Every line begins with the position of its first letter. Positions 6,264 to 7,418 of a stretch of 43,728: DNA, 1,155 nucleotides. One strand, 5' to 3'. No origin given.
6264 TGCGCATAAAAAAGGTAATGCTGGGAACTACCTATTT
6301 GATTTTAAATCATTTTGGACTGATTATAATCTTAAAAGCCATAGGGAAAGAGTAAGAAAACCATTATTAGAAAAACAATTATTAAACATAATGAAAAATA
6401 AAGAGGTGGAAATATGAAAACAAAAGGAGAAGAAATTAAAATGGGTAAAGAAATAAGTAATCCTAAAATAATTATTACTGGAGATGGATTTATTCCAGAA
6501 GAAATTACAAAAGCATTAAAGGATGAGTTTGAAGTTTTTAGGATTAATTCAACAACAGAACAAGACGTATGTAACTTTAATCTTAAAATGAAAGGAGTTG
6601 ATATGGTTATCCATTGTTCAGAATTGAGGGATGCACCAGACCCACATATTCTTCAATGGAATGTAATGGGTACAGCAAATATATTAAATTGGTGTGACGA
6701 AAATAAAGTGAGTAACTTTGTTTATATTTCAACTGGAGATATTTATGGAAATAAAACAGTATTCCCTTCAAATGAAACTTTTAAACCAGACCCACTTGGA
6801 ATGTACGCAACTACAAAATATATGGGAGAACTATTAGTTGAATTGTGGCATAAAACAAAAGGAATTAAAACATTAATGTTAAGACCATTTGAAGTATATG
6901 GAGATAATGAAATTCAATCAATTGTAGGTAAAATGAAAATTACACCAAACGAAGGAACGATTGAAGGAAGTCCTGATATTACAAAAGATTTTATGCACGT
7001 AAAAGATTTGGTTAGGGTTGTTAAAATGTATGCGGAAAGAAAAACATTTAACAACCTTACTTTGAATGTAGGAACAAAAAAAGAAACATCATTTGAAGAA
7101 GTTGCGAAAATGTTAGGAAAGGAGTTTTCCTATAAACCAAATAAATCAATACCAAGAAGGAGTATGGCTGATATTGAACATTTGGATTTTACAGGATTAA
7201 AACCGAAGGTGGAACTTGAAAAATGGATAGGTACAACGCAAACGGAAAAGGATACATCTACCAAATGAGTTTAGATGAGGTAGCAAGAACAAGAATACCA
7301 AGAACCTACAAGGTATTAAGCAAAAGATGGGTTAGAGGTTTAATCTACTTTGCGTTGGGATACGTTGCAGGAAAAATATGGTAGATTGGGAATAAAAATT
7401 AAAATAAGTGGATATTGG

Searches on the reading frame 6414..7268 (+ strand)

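Call 55: search_protein_families(library=pfam, proteins=[window:6414-7268:+], max_evalue=0.01)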
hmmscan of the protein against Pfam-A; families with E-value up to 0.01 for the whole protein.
window:6414-7268:+ (284 aa): 7 families
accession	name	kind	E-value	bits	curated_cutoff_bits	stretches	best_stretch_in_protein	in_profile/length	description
PF01370.27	Epimerase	-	5e-25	88.7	20.9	1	47-220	50-240/240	NAD dependent epimerase/dehydratase family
PF16363.11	GDP_Man_Dehyd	-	2.4e-18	67.1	27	1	80-237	99-273/332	GDP-mannose 4,6 dehydratase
PF01073.25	3Beta_HSD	-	3.5e-13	49.7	22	1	33-199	35-221/280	3-beta hydroxysteroid dehydrogenase/isomerase family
PF07993.18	NAD_binding_4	-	2.8e-09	36.9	20.1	1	59-177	86-210/258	Male sterility protein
PF04321.23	RmlD_sub_bind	-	1.9e-08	34.2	27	1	78-243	73-236/287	RmlD substrate binding domain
PF02719.21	Polysacc_synt_2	-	2.3e-06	27.5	20.2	1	41-241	57-250/293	Polysaccharide biosynthesis protein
PF13460.12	NAD_binding_10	-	0.0028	18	27.2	1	39-166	41-151/184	NAD(P)H-binding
